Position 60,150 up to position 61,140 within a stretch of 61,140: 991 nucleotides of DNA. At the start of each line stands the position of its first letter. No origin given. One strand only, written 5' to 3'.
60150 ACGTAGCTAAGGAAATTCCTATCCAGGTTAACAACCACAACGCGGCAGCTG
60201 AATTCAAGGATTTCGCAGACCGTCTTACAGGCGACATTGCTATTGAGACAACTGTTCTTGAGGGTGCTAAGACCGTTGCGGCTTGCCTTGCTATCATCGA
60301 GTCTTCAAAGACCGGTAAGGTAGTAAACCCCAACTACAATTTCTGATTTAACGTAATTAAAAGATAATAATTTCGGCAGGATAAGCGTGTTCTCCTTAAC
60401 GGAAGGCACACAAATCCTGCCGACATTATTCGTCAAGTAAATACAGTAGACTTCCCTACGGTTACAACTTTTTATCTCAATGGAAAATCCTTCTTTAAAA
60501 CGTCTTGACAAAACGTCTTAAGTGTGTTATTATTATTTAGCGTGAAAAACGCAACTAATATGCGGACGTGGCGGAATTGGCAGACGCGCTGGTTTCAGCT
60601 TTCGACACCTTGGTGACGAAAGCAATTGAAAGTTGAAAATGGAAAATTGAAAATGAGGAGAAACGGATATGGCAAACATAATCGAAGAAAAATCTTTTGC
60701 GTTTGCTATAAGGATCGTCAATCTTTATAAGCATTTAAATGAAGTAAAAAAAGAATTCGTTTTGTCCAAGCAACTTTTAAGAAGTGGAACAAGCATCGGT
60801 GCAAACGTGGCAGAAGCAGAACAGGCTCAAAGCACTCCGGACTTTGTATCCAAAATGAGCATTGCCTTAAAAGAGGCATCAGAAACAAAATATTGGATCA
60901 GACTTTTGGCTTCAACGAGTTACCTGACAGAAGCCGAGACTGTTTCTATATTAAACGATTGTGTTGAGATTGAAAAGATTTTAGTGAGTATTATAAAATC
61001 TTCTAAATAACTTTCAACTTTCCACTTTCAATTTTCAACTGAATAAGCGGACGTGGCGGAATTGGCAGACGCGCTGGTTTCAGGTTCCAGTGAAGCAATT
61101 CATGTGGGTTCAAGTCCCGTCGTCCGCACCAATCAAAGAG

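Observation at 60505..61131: tRNA-Leu(CAG) is preceded by an exact copy of its 5' half and a four-helix-bundle (IVS/Avd-like) gene cassette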

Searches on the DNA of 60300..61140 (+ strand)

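Call 9: search_rna_families(source=window, start=60300, end=61140, threshold=evalue, max_evalue=5, show_alignments=3)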
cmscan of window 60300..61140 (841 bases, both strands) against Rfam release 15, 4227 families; matches with E-value up to 5: 6.
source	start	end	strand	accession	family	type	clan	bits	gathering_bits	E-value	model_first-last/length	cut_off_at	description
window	61047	61128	+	RF00005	tRNA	Gene; tRNA;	CL00001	48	29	4.5e-09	1-71/71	no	tRNA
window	60727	60797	-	RF02716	sno_ncR3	Gene; snRNA; snoRNA; CD-box;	-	18.6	88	0.39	1-75/75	no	Small nucleolar RNA ncR3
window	60360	60477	-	RF02430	SpF19_sRNA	Gene; sRNA;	-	18.1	60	3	1-99/99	no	Streptococcus sRNA SpF19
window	60593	60733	+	RF02960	DUF2800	Cis-reg;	-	15.8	60.2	3.5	1-158/158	no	DUF2800 RNA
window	60367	60433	-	RF00989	mir-492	Gene; miRNA;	-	14.5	76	3.3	1-75/75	no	mir-492 microRNA precursor family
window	60970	61037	-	RF01295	SCARNA7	Gene; snRNA; snoRNA; scaRNA;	-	10.6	65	3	1-330/330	no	Small Cajal body-specific RNA 7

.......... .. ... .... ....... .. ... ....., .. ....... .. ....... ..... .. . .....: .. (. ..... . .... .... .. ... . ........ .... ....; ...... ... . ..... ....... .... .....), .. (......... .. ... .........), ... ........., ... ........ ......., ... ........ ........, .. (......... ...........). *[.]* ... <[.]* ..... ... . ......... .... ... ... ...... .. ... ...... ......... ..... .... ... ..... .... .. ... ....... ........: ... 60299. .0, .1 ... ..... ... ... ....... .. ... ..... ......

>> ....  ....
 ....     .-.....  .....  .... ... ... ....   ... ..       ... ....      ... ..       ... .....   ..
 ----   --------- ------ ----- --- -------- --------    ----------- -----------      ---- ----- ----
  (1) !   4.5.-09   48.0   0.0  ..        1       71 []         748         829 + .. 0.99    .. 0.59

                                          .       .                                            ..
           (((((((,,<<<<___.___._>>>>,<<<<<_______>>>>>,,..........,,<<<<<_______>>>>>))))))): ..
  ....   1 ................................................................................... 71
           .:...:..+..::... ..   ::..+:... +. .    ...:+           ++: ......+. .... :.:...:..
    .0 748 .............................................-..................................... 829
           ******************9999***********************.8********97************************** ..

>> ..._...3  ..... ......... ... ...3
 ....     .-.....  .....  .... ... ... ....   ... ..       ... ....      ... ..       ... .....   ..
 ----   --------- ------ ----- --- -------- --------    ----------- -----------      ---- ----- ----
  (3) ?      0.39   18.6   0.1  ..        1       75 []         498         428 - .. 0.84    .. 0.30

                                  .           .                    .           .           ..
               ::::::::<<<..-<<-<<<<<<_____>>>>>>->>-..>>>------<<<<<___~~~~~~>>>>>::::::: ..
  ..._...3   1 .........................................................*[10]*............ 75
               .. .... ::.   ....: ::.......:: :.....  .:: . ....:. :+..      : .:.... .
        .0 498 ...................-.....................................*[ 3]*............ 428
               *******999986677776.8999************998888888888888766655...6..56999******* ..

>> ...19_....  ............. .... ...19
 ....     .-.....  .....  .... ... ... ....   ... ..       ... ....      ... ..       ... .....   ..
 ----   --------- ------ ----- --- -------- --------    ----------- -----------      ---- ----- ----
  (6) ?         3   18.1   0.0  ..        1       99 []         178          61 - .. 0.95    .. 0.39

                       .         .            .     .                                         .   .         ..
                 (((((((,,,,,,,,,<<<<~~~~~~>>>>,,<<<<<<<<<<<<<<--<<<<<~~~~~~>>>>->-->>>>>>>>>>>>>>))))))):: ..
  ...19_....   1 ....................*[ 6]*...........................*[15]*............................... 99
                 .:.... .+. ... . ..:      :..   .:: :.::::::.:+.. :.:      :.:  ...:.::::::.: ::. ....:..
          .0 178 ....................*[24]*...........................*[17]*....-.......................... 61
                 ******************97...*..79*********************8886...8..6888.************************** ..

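Call 38: search_dna_similar(query=window:60541-61140:+, collection=phages, mode=distant, max_rows=15)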
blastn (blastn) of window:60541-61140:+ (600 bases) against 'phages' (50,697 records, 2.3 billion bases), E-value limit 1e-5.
Records with a match: 218; places in all: 219; records where one place covers at least 80% of the query: 0.
Best place of each record, by identity: 90-95% 20; 80-90% 54; 60-80% 144.
By first word of the organism name: Salmonella 85; Synechococcus 43; Escherichia 22; Bacteriophage 19; Cyanophage 12; Rhizobium 10; Oenococcus 6; Listeria 4; Pseudomonas 3; Arthrobacter 3; and 9 more.
By host as written in the record: - 36; Salmonella enterica subsp. enterica serovar Enteritidis PT1 21; Synechococcus sp. 11; Synechococcus 9; Salmonella sp. 8; Synechococcus sp. WH8102 8; Escherichia coli DSM 12242 6; Salmonella enterica subsp. enterica 5; and 63 more.
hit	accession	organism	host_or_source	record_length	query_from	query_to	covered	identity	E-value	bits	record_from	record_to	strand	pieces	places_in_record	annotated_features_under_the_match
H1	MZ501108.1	Escherichia phage TrudiGerster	Escherichia coli K-12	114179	484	591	18%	71.7%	8e-6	57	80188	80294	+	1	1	tRNA-Leu | hypothetical protein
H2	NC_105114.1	Escherichia phage TrudiGerster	Escherichia coli K-12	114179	484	591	18%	71.7%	8e-6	57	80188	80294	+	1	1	tRNA-Leu | hypothetical protein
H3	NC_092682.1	Salmonella phage beppo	Salmonella enterica subsp. enterica ...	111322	491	595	18%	72.7%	6e-7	61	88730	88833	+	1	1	tRNA-Leu | hypothetical protein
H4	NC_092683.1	Salmonella phage bobsandoy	Salmonella enterica subsp. enterica ...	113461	491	595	18%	72.7%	6e-7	61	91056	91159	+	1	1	tRNA-Leu | hypothetical protein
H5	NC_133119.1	Escherichia phage EscoHU1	Escherichia coli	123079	491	595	18%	72.7%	6e-7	61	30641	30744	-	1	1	tRNA-Leu | hypothetical protein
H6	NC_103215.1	Salmonella phage GEC_vB_N7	Salmonella enterica Typhimurium SeT.4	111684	491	595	18%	72.7%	6e-7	61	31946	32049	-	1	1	tRNA-Leu | hypothetical protein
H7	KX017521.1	Salmonella phage 118970_sal2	Salmonella enterica subsp. Enteritidis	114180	491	595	18%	72.7%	6e-7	61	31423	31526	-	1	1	hypothetical protein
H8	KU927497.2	Salmonella phage 100268_sal2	Salmonella enterica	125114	491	595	18%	72.7%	6e-7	61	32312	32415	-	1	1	tRNA-Leu | hypothetical protein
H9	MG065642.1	Campylobacter phage A148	Campylobacter jejuni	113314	491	595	18%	72.7%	6e-7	61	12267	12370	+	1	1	record has no annotation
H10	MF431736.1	Bacteriophage T5-like chee130_1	cow milk cheese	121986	491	595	18%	72.7%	6e-7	61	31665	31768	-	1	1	tRNA-Leu | hypothetical protein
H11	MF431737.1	Escherichia phage saus132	pork sausage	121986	491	595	18%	72.7%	6e-7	61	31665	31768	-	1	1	tRNA-Leu | hypothetical protein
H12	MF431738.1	Bacteriophage T5-like poul149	poultry meat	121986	491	595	18%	72.7%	6e-7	61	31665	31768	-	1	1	tRNA-Leu | hypothetical protein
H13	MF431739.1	Bacteriophage T5-like chee158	cow milk cheese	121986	491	595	18%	72.7%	6e-7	61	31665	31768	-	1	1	tRNA-Leu | hypothetical protein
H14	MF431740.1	Bacteriophage T5-like cott162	cow milk cottage cheese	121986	491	595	18%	72.7%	6e-7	61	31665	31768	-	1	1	hypothetical protein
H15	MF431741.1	Bacteriophage T5-like saus176N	pork sausage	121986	491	595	18%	72.7%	6e-7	61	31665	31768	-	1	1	hypothetical protein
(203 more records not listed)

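Call 39: search_dna_similar(query=window:60541-61140:+, collection=plasmids, mode=distant, max_rows=15)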
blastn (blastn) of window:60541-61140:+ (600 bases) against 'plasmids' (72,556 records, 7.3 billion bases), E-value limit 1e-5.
Records with a match: 114; places in all: 130; records where one place covers at least 80% of the query: 0.
Best place of each record, by identity: 95-99% 1; 80-90% 5; 60-80% 108.
By first word of the organism name: Priestia 53; Clostridioides 12; Enterococcus 9; Bacillus 8; Paracoccus 5; Monoglobus 3; Latilactobacillus 3; Listeria 2; Staphylococcus 2; Paenibacillus 1; and 16 more.
By predicted mobility (MOB-suite, as given by PLSDB): non-mobilizable 98; conjugative 13; mobilizable 3.
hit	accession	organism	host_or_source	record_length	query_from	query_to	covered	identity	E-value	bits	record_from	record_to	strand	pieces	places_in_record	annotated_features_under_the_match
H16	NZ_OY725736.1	Monoglobus pectinilyticus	-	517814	147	356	35%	70.0%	1e-16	96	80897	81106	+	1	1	none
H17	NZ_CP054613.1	Paenibacillus cellulosilyticus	cell culture,soil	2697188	12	591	25%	81.0%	3e-11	141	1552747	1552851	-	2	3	none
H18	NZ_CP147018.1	Bernardetia sp. Wsw4-3y2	Red alga,Red algae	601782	145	292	25%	69.6%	2e-7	65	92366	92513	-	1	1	four helix bundle protein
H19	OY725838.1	Subdoligranulum variabile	-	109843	503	592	15%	89.1%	1e-22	114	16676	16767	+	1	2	record has no annotation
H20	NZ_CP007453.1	Peptoclostridium acidaminophilum DSM 3953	black mud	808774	490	591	17%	75.2%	6e-7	63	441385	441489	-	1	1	none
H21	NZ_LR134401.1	Listeria monocytogenes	Homo sapiens,Vein blood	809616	503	597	16%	76.3%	4e-9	70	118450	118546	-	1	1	none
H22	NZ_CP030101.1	Listeria monocytogenes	Environment,water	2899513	503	597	16%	76.3%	4e-9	70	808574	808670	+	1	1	none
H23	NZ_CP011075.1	Brevibacillus laterosporus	Oryza sativa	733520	507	595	15%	79.1%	3e-11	77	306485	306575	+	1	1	none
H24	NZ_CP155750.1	Sphingomonas parapaucimobilis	Chinese cabbage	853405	507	594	15%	79.5%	8e-12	79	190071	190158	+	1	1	none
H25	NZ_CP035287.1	Paracoccus versutus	whole organism,soil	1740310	507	597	15%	75.8%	6e-7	63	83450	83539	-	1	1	none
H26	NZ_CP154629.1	Acetoanaerobium noterae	cell culture,Sludge of a digestion ...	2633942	507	597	15%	75.8%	6e-7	63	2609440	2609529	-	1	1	none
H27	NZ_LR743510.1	Methylobacterium bullatum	-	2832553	507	591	14%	81.2%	6e-13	82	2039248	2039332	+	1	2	none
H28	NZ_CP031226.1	Pseudomonas amygdali pv. lachrymans str. M301315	-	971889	507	593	14%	78.2%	1e-9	73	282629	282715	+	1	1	none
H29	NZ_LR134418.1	Legionella adelaidensis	environmental,Cooling tower water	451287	507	595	15%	76.4%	5e-8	67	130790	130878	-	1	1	none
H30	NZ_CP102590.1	Niallia taxi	-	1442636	503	591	15%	75.6%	2e-6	61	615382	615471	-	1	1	none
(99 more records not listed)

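Call 40: get_annotated_region(hit=H16, flank=2500)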
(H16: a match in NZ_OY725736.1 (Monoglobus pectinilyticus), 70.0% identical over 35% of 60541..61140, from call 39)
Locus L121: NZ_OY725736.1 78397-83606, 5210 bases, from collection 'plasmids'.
description: Monoglobus pectinilyticus strain Ruminococcaceae species TSDC17.2-1.2 plasmid 12, complete sequence
organism: Monoglobus pectinilyticus (NCBI taxid 1981510)
taxonomy: Bacteria; Bacillota; Clostridia; Monoglobales; Monoglobaceae; Monoglobus; Monoglobus pectinilyticus
host: -; source: -; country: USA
typing (MOB-suite, as given by PLSDB): non-mobilizable
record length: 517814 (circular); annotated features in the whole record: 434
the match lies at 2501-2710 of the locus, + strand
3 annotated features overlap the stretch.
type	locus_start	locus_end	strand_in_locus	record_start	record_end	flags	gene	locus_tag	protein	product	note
CDS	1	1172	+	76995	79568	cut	-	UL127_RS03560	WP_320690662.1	type I restriction-modification system subunit M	GO:0006306 - DNA methylation [Evidence IEA]; GO:0009307 - DNA restriction-modification system [Evidence IEA]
CDS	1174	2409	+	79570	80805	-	-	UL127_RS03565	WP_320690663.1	restriction endonuclease subunit S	GO:0006304 - DNA modification [Evidence IEA]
CDS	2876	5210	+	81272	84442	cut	-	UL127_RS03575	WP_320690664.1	HsdR family type I site-specific deoxyribonuclease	GO:0009307 - DNA restriction-modification system [Evidence IEA]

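Call 51: search_rna_families(sources=[L004, L014, L006, L001], threshold=evalue, max_evalue=0.5, show_alignments=3)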
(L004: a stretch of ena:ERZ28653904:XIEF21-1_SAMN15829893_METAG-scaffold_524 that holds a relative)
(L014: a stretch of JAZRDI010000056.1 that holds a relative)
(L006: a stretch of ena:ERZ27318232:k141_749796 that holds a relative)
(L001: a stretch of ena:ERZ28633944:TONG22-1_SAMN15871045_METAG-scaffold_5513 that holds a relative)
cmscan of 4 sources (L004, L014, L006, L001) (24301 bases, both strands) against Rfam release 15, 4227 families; matches with E-value up to 0.5: 7.
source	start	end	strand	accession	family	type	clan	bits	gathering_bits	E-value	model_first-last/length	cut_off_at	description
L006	3379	3459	+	RF00005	tRNA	Gene; tRNA;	CL00001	49.3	29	6e-08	1-71/71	no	tRNA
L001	3379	3459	+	RF00005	tRNA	Gene; tRNA;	CL00001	49.3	29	6e-08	1-71/71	no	tRNA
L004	5093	5174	+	RF00005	tRNA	Gene; tRNA;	CL00001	48.7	29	8.4e-08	1-71/71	no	tRNA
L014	3448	3528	-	RF00005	tRNA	Gene; tRNA;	CL00001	48.3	29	1.1e-07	1-71/71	no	tRNA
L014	1178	1220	-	RF02925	6A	Gene; sRNA;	-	27.6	41.2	0.19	1-52/52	no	6A RNA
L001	539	641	+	RF00558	L20_leader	Cis-reg; leader;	-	26.7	58.7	0.18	1-127/127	no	Ribosomal protein L20 leader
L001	595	690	+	RF01808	MicX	Gene; sRNA;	-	26.6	75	0.031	1-194/194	no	MicX Vibrio cholerae sRNA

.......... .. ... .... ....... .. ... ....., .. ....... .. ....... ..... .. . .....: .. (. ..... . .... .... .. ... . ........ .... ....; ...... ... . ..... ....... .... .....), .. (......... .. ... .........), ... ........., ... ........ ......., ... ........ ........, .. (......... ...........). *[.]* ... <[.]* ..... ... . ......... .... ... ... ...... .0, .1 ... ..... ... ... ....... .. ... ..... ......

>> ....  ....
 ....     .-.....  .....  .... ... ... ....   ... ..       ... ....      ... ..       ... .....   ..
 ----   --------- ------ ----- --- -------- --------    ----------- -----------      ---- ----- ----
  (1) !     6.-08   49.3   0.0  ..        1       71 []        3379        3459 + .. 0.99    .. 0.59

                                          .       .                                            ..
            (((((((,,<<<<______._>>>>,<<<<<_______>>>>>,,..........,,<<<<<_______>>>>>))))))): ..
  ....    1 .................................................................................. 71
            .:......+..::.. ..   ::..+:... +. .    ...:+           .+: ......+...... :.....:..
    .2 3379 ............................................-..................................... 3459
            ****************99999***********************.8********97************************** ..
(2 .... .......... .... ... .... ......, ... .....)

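Call 82: search_rna_families(source=L135, start=2850, end=3400, threshold=evalue, max_evalue=10, show_alignments=2)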
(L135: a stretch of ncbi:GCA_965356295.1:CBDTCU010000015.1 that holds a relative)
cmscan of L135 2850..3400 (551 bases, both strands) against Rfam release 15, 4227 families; matches with E-value up to 10: 2.
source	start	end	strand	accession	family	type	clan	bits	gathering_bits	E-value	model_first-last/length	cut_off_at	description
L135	3263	3347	+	RF00005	tRNA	Gene; tRNA;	CL00001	47.9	29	3.3e-09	1-71/71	no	tRNA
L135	3263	3348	-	RF04354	Plastid-ycf2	Cis-reg;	-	24.9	65.7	0.0077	1-75/75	no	Plastid-ycf2 5UTR RNA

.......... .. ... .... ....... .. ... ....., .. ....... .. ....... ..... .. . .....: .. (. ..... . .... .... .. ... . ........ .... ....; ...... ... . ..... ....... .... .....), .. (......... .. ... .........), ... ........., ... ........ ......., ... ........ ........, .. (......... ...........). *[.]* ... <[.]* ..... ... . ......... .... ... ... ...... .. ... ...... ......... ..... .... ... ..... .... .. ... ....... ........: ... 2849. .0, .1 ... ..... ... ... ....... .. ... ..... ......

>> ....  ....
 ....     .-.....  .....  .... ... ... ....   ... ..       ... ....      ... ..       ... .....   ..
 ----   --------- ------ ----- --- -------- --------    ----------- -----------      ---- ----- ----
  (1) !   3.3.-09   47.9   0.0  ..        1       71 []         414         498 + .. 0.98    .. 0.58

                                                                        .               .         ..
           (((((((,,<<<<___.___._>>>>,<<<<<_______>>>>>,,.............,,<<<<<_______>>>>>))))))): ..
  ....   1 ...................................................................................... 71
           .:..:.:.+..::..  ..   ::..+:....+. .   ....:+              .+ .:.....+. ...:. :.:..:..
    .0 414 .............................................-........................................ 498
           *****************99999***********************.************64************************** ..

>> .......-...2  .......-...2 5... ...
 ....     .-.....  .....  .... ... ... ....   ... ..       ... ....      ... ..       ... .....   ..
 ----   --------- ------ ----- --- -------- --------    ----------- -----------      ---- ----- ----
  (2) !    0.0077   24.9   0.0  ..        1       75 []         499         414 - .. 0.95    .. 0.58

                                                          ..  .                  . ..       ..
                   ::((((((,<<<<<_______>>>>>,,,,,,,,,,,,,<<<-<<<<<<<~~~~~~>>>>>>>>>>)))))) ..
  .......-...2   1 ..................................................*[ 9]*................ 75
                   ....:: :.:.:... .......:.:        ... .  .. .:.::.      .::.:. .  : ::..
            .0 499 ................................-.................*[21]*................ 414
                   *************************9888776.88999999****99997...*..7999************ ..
